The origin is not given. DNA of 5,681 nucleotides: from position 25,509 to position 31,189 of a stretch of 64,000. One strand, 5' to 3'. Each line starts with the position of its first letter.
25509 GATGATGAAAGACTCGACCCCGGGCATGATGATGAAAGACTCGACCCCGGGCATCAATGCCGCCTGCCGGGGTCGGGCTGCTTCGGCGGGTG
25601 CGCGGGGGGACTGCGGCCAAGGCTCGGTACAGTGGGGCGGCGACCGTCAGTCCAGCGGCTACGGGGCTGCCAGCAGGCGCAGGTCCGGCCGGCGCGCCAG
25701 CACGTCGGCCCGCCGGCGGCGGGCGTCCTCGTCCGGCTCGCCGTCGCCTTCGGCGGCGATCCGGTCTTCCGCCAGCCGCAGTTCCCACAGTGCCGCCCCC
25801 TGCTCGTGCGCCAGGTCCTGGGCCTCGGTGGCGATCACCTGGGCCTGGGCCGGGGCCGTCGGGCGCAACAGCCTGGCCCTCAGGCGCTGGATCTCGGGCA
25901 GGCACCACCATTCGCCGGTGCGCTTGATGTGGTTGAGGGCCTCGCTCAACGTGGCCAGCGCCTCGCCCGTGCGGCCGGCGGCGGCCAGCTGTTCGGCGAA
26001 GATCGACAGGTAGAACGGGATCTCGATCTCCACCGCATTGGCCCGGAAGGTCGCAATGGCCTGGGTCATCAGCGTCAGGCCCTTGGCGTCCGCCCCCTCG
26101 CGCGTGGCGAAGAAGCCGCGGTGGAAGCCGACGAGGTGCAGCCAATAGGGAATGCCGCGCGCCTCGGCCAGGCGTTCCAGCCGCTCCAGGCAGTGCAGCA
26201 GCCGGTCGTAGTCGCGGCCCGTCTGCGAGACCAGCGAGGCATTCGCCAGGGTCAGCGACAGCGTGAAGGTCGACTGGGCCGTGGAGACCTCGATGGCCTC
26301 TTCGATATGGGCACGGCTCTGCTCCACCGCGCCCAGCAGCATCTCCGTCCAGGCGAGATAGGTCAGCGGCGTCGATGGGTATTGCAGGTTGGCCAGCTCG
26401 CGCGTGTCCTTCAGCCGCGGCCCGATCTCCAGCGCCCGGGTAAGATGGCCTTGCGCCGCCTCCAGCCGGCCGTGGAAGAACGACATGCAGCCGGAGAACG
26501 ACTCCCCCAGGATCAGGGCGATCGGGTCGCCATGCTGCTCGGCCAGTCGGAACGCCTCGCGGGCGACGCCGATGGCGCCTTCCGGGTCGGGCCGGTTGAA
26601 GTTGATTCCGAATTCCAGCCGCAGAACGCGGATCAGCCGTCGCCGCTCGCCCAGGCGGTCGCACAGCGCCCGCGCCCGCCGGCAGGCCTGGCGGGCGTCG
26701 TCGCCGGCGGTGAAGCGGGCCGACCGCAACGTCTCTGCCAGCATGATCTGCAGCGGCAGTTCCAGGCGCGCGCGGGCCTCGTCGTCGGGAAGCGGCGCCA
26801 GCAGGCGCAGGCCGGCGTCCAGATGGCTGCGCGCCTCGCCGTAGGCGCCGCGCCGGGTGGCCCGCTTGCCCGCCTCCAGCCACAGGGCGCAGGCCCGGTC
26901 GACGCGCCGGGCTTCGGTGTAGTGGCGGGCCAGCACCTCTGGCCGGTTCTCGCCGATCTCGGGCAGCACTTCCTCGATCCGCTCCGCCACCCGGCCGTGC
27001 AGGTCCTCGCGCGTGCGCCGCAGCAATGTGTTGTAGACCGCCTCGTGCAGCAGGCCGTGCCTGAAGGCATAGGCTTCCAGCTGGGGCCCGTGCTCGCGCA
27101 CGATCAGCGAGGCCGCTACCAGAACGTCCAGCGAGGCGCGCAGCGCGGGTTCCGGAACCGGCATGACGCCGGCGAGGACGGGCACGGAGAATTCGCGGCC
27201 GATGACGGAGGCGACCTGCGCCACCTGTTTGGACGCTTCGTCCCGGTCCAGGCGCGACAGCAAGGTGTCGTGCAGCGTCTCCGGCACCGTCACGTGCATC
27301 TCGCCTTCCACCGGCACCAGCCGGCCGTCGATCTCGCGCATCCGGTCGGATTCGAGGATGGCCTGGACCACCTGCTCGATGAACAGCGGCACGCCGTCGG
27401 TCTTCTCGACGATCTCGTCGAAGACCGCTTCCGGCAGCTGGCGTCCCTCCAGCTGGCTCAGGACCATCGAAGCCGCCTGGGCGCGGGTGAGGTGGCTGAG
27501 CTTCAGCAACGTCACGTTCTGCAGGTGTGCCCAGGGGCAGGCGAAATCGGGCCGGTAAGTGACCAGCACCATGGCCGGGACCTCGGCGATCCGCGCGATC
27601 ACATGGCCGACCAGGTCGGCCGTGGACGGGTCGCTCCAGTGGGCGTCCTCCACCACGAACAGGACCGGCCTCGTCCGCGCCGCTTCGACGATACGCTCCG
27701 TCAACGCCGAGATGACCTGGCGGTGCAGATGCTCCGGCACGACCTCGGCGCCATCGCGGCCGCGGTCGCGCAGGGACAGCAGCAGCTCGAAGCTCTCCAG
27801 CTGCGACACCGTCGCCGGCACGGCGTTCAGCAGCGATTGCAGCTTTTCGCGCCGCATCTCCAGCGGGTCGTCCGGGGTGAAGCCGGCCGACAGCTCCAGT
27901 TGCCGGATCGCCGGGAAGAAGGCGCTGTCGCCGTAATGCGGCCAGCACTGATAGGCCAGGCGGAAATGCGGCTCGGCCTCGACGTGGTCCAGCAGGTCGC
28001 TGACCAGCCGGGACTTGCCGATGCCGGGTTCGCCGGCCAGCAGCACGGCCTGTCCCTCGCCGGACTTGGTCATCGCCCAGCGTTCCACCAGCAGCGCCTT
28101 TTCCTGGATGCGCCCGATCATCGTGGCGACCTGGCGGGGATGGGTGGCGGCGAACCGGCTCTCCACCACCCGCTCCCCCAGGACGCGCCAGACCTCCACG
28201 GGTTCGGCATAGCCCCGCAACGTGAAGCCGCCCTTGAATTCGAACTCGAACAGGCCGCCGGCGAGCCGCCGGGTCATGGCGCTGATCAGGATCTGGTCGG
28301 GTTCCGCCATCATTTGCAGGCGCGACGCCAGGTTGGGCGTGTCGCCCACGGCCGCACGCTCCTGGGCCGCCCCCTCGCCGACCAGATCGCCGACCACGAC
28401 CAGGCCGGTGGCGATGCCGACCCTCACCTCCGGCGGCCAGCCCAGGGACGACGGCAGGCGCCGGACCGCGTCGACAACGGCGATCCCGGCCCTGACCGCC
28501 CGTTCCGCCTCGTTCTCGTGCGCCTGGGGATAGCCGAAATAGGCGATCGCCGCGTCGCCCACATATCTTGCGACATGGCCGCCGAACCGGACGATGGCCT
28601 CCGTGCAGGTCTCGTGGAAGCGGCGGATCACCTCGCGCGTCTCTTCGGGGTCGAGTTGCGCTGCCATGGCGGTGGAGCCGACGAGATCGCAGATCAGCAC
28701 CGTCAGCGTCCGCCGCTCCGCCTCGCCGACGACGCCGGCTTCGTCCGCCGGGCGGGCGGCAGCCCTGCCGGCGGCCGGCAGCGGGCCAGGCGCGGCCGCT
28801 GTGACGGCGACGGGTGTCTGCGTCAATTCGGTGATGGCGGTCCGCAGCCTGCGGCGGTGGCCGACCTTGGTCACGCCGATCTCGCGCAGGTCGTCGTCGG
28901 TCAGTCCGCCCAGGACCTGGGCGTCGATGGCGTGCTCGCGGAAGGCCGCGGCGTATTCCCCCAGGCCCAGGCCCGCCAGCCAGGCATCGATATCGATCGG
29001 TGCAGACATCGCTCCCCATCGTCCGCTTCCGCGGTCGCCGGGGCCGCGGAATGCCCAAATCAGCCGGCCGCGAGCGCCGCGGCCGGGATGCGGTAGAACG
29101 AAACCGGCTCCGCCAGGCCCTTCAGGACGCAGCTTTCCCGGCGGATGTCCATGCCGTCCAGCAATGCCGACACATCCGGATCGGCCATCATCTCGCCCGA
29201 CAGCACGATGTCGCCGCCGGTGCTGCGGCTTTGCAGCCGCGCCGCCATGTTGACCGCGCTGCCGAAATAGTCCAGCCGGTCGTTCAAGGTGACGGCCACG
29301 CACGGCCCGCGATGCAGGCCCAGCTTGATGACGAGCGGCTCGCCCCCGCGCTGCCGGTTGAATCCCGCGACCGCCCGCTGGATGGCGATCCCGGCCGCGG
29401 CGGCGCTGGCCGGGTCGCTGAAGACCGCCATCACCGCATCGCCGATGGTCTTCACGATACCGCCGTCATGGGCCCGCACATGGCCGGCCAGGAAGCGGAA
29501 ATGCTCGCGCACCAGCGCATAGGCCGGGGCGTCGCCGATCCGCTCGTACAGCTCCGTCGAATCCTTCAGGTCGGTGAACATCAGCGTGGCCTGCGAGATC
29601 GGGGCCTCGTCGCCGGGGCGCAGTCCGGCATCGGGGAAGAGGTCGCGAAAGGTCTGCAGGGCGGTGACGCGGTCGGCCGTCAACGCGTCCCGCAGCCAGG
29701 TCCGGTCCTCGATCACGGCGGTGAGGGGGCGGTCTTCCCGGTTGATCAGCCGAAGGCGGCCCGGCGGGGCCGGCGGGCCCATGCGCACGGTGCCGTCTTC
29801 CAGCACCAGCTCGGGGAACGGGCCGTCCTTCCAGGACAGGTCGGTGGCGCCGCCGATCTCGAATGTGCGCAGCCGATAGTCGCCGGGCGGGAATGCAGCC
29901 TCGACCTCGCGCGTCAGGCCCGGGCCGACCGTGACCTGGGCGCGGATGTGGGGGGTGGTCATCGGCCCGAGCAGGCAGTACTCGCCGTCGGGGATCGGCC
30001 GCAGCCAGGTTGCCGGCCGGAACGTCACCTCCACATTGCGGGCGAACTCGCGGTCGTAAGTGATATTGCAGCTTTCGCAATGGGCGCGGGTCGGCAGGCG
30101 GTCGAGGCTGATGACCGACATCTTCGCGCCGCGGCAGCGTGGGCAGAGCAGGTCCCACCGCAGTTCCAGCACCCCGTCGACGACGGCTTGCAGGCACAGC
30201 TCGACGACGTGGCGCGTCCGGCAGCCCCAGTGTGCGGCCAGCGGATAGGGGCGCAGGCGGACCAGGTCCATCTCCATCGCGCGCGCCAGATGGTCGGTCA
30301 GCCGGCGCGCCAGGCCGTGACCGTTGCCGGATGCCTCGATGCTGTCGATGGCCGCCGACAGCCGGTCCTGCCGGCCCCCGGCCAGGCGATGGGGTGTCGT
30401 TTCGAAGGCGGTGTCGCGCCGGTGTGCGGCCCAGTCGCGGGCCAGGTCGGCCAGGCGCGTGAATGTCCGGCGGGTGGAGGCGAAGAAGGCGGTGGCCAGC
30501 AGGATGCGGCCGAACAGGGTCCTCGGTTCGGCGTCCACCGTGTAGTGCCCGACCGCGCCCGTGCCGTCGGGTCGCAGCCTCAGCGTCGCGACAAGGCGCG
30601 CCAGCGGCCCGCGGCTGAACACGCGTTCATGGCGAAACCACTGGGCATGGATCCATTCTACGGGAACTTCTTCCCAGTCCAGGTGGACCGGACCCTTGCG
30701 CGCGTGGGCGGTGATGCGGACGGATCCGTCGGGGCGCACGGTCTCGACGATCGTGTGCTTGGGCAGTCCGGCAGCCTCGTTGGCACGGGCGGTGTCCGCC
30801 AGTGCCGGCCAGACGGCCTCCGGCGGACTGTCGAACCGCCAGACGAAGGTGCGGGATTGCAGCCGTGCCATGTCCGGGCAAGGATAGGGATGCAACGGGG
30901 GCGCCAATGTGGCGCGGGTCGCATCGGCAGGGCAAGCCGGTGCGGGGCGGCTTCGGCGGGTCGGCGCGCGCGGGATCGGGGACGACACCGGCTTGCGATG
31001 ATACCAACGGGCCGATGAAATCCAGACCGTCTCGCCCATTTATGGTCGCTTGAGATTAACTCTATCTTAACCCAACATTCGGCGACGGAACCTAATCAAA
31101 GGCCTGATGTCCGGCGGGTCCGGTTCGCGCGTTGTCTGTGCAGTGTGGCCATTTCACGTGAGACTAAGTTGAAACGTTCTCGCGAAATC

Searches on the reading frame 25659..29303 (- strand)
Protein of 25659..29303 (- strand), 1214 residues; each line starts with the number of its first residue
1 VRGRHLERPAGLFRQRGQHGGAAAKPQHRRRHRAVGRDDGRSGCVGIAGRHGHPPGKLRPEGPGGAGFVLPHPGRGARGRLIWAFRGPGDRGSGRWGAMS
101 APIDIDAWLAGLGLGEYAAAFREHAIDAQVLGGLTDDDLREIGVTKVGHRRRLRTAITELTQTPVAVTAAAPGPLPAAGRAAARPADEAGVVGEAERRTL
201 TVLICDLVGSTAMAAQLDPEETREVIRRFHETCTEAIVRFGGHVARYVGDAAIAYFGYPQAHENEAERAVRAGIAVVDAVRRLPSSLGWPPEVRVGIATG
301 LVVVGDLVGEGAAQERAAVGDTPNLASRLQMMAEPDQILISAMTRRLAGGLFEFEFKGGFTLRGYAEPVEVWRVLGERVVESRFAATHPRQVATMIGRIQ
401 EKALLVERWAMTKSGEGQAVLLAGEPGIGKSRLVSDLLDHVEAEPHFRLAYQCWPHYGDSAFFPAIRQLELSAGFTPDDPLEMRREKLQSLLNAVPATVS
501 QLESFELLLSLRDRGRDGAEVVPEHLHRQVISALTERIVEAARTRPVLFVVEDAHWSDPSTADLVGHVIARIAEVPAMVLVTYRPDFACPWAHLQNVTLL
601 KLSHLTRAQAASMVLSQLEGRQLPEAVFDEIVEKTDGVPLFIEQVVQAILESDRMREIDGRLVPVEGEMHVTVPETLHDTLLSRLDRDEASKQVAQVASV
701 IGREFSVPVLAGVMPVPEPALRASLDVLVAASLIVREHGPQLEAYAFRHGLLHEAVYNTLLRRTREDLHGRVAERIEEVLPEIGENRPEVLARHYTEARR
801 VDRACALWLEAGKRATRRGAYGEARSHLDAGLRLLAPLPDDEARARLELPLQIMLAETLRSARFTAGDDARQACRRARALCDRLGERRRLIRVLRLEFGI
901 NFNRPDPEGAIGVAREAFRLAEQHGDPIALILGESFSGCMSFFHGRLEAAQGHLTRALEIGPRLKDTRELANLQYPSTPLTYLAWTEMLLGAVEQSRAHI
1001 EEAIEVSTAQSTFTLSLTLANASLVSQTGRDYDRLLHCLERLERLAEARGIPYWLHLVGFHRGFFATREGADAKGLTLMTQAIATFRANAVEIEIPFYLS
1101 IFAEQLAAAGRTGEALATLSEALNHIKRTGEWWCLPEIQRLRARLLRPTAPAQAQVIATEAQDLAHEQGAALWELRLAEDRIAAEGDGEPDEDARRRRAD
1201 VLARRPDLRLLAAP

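Call 7: search_protein_families(library=pfam, proteins=[window:25659-29303:-], max_evalue=0.001)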
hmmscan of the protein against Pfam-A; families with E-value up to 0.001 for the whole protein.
window:25659-29303:- (1214 aa): 5 families
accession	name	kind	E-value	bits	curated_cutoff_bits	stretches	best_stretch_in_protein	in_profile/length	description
PF13191.12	AAA_16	-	1e-16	62.4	32.6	1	396-571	3-158/167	AAA ATPase domain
PF00211.25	Guanylate_cyc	-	6.3e-16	58.9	21.9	1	198-368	7-175/183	Adenylate and Guanylate cyclase catalytic domain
PF00536.37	SAM_1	-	1.4e-15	57.8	23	1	102-159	5-62/64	SAM domain (Sterile alpha motif)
PF07647.24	SAM_2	-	6.2e-12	45.9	20.5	1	104-160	8-65/66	SAM domain (Sterile alpha motif)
PF13401.12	AAA_22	-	0.00015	22.6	27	0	418-494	6-81/130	AAA domain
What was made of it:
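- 25659..31039 (-): Two class-III nucleotidyl cyclase genes, transcribed divergently from the giant gene. One is SAM + cyclase + AAA_16; the other is SRPBCC + DUF5939 + cyclase. Possible regulators; the link is unproven. PF00211 hits (call 7).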

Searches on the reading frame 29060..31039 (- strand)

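Call 7: search_protein_families(library=pfam, proteins=[window:29060-31039:-], max_evalue=0.001)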
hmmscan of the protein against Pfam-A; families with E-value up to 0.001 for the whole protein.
window:29060-31039:- (659 aa): 3 families
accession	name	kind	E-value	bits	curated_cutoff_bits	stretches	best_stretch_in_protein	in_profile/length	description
PF00211.25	Guanylate_cyc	-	7.4e-18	65.2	21.9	1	480-618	5-152/183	Adenylate and Guanylate cyclase catalytic domain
PF19363.4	DUF5939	-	4.2e-09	36.4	22.5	1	244-347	20-124/281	Family of unknown function (DUF5939)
PF10604.15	Polyketide_cyc2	-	7.1e-05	23.6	27.4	1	70-199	11-140/142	Polyketide cyclase / dehydrase and lipid transport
